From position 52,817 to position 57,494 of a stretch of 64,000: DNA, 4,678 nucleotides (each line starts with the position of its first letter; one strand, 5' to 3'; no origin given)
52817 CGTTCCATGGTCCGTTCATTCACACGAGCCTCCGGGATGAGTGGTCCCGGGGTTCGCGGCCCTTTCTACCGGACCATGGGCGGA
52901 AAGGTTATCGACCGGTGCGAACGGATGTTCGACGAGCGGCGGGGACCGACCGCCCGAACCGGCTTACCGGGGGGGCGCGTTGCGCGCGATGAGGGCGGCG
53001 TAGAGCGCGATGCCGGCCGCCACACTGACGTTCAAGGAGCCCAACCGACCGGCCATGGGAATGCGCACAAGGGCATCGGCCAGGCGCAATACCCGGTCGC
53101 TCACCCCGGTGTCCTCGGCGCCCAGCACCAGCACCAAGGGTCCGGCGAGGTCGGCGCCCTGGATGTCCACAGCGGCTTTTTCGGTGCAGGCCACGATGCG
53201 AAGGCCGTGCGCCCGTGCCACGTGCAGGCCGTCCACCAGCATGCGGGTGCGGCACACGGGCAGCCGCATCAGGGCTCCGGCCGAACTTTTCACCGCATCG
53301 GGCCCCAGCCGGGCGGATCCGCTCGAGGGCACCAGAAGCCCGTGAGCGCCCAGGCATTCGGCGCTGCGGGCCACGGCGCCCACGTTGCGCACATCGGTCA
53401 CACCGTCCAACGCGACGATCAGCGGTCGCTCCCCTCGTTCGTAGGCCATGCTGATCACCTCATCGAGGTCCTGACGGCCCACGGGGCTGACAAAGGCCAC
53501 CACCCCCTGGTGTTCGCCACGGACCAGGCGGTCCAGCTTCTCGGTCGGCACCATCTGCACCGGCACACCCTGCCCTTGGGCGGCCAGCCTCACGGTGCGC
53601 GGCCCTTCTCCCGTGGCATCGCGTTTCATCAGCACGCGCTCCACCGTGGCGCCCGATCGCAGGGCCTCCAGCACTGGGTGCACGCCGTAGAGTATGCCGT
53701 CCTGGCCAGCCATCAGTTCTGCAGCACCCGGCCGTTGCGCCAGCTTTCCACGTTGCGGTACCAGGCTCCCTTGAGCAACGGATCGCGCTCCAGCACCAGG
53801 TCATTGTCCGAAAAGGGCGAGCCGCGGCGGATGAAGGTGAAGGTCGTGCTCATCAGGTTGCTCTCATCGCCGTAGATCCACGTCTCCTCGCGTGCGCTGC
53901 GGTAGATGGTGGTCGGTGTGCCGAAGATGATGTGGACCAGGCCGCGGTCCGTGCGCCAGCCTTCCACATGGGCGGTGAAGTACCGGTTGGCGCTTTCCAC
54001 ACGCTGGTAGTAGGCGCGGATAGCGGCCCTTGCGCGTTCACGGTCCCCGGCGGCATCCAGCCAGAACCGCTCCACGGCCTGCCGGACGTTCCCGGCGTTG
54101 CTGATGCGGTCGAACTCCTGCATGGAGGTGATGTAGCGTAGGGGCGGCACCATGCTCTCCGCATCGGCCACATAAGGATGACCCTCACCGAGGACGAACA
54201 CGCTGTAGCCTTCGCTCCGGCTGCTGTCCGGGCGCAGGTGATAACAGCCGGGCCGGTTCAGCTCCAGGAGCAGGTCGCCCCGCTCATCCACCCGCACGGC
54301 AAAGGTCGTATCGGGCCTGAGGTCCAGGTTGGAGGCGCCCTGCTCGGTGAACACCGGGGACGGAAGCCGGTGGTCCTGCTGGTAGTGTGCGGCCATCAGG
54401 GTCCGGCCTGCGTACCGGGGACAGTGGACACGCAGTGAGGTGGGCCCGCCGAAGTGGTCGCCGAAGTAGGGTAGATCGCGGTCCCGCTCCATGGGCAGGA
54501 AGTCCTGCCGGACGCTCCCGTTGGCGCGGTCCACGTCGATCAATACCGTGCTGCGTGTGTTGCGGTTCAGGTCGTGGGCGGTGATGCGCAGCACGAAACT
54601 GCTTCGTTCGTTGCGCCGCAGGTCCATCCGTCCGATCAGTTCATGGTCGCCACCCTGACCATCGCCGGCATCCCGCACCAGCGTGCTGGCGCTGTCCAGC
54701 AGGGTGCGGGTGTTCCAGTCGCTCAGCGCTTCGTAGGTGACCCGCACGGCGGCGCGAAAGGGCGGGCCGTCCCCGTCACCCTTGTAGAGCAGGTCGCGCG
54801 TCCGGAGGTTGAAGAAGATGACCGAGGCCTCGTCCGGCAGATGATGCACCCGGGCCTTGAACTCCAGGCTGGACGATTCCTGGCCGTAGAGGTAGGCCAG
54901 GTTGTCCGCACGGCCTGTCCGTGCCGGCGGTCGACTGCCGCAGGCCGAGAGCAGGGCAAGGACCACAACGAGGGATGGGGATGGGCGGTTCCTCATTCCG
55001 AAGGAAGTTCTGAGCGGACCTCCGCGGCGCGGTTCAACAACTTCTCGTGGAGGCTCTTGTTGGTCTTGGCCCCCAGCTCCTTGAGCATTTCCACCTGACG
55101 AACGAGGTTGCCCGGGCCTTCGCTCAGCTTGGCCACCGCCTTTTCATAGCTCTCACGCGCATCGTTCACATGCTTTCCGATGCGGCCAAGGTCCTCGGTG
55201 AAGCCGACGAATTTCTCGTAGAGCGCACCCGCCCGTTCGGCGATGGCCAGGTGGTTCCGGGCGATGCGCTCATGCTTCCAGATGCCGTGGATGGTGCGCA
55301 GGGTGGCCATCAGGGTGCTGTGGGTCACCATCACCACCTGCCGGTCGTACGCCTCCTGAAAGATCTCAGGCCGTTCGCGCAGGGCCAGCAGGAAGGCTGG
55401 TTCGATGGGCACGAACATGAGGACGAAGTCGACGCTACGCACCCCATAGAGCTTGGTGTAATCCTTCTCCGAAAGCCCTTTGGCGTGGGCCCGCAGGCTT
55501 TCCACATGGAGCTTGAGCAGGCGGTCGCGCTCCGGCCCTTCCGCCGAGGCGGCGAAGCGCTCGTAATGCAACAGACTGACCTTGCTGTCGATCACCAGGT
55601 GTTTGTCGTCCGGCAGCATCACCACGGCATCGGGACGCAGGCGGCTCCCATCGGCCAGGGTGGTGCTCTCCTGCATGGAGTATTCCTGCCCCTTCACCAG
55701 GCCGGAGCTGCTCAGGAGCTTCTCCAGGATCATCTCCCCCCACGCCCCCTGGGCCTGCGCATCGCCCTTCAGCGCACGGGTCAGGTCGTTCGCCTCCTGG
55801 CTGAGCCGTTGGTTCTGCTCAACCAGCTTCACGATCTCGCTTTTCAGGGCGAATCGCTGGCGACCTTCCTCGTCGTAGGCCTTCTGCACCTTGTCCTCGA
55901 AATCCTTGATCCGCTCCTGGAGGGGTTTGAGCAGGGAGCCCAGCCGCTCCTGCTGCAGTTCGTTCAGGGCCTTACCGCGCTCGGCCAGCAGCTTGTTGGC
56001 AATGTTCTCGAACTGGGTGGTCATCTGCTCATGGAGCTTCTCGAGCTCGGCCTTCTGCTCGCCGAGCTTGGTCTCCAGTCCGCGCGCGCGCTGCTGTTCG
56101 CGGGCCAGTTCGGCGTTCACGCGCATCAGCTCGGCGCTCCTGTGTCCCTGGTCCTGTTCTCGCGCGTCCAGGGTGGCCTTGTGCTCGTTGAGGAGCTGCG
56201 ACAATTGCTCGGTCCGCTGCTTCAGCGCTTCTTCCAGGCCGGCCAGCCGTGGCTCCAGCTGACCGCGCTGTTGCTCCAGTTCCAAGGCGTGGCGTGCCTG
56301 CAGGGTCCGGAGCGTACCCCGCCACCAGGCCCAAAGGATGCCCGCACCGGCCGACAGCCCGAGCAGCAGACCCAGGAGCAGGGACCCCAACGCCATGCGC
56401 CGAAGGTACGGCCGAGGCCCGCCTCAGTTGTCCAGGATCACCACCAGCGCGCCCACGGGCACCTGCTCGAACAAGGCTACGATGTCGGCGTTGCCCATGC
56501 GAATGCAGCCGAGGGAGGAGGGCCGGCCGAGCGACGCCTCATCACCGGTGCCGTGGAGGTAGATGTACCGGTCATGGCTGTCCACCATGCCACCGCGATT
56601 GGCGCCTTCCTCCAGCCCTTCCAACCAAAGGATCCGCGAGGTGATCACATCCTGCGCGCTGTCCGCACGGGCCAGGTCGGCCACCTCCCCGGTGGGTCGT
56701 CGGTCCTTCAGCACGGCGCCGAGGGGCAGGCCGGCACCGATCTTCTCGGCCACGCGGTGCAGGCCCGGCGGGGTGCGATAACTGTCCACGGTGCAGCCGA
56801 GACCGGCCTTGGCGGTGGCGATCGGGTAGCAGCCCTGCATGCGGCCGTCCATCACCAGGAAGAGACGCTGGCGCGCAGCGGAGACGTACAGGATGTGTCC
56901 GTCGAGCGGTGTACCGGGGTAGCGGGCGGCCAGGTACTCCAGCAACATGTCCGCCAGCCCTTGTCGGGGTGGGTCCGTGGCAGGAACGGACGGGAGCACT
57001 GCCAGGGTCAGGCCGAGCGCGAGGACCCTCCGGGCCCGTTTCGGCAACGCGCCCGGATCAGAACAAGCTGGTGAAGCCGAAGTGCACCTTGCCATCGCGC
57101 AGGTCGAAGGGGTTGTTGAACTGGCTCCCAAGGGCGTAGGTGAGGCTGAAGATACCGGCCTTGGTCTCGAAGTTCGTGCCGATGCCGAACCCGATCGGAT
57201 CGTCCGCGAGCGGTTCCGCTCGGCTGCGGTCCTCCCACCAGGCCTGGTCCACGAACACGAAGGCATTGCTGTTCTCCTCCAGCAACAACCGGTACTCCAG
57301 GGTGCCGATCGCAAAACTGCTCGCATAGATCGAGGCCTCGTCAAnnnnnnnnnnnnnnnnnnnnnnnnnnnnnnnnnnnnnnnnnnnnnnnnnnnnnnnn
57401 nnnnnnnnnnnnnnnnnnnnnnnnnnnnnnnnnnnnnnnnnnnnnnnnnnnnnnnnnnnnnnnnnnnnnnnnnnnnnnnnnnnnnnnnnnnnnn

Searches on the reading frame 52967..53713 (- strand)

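Call 6: search_protein_families(library=pfam, proteins=[window:52967-53713:-], max_evalue=0.01)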
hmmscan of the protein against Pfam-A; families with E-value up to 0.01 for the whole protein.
window:52967-53713:- (249 aa): 2 families
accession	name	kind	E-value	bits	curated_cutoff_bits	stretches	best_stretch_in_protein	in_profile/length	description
PF00588.24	SpoU_methylase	-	6.3e-36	124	29.7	1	98-238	2-142/142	SpoU rRNA Methylase family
PF08032.17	SpoU_sub_bind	-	2.3e-16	60.3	22.8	1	7-77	1-72/76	RNA 2'-O ribose methyltransferase substrate binding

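Call 7: search_protein_families(library=ncbifam, proteins=[window:52967-53713:-], max_evalue=0.01)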
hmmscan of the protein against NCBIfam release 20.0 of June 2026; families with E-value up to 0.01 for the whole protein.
window:52967-53713:- (249 aa): 10 families
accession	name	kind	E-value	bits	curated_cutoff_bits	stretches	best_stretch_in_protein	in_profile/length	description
TIGR00186.1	rRNA_methyl_3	equivalog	2.1e-51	174.7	160.15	1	7-241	4-237/240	23S rRNA (guanosine(2251)-2'-O)-methyltransferase RlmB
NF008386.0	PRK11181.1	equivalog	6.1e-40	137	366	1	6-244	3-242/244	23S rRNA (guanosine(2251)-2'-O)-methyltransferase RlmB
NF000477.1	NshR_TsnR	equivalog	1.3e-21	77.2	425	1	11-239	37-259/266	NshR/TsnR family 23S rRNA methyltransferase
NF008117.0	PRK10864.1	equivalog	2.5e-21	76.3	267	1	54-237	155-335/344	tRNA/rRNA methyltransferase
NF008295.0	PRK11081.1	equivalog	5.4e-20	71.9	227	1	93-244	15-165/230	tRNA (guanosine(18)-2'-O)-methyltransferase TrmH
NF000035.1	nosihep_NshR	exception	2.6e-13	50.1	500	1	11-240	37-260/274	NshR family nosiheptide/thiostrepton resistance 23S rRNA methyltransferase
TIGR00050.1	rRNA_methyl_1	subfamily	2.1e-08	34.4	167.15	1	109-239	16-152/233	TrmJ/YjtD family RNA methyltransferase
NF007752.0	PRK10433.1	equivalog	3.9e-06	26.5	212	1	193-238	108-153/228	tRNA/rRNA methyltransferase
TIGR00185.1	tRNA_yibK_trmL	equivalog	9e-05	22.4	190.6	1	176-241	84-145/154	tRNA (uridine(34)/cytosine(34)/5-carboxymethylaminomethyluridine(34)-2'-O)-methyltransferase TrmL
NF041077.1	tRNAmeth_TrmJ_Sulfolob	equivalog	0.01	15.5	350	0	194-240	105-151/229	tRNA (cytidine-2'-O-)-methyltransferase TrmJ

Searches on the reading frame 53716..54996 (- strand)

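Call 6: search_protein_families(library=pfam, proteins=[window:53716-54996:-], max_evalue=0.01)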
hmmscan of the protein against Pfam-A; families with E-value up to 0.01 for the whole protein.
window:53716-54996:- (427 aa): 1 family
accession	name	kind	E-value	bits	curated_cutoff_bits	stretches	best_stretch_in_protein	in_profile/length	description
PF20094.4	GWxTD_dom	-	1.9e-53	181.2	26.9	1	250-421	1-172/172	GWxTD domain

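Call 7: search_protein_families(library=ncbifam, proteins=[window:53716-54996:-], max_evalue=0.01)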
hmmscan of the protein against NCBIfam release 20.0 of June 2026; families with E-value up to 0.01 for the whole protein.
window:53716-54996:- (427 aa): 1 family
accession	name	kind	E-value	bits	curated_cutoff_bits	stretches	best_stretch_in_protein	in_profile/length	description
TIGR04514.1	GWxTD_dom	domain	2.8e-21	76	28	1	283-375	3-104/105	GWxTD domain-containing protein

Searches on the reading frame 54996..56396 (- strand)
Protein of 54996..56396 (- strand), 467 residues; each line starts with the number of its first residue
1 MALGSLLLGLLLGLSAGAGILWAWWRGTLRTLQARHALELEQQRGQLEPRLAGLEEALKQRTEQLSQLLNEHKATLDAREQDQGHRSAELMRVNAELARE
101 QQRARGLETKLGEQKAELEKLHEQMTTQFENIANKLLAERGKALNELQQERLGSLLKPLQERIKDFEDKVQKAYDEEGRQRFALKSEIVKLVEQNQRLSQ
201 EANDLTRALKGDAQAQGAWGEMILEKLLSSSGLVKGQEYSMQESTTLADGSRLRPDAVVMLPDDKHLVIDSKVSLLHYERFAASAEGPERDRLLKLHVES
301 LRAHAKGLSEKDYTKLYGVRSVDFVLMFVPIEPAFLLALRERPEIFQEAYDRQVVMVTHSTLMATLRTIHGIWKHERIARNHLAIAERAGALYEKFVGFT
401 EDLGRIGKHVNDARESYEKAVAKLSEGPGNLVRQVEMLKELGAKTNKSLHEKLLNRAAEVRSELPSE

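Call 6: search_protein_families(library=pfam, proteins=[window:54996-56396:-], max_evalue=0.01)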
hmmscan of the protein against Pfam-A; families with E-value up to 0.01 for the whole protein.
window:54996-56396:- (467 aa): 2 families
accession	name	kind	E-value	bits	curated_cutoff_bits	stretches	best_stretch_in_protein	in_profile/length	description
PF02646.22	RmuC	-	1e-99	333.8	26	1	150-447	1-290/291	RmuC family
PF04003.17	Utp12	-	0.00093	19.7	31.5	0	30-77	56-103/107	Dip2/Utp12 Family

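Call 7: search_protein_families(library=ncbifam, proteins=[window:54996-56396:-], max_evalue=0.01)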
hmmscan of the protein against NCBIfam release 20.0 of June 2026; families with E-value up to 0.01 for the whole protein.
window:54996-56396:- (467 aa): 1 family
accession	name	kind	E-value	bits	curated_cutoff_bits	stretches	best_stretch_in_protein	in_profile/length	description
NF007686.0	PRK10361.1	equivalog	2.7e-90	303.3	810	1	18-459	14-445/475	DNA recombination protein RmuC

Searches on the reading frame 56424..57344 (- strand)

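Call 72: search_protein_families(library=pfam, proteins=[window:56424-57344:-], max_evalue=0.001)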
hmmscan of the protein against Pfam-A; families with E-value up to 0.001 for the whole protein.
window:56424-57344:- (306 aa): 1 family
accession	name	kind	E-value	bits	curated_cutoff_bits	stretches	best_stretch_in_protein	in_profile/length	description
PF03734.19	YkuD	-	5.2e-18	66.5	23.4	1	151-303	3-146/146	L,D-transpeptidase catalytic domain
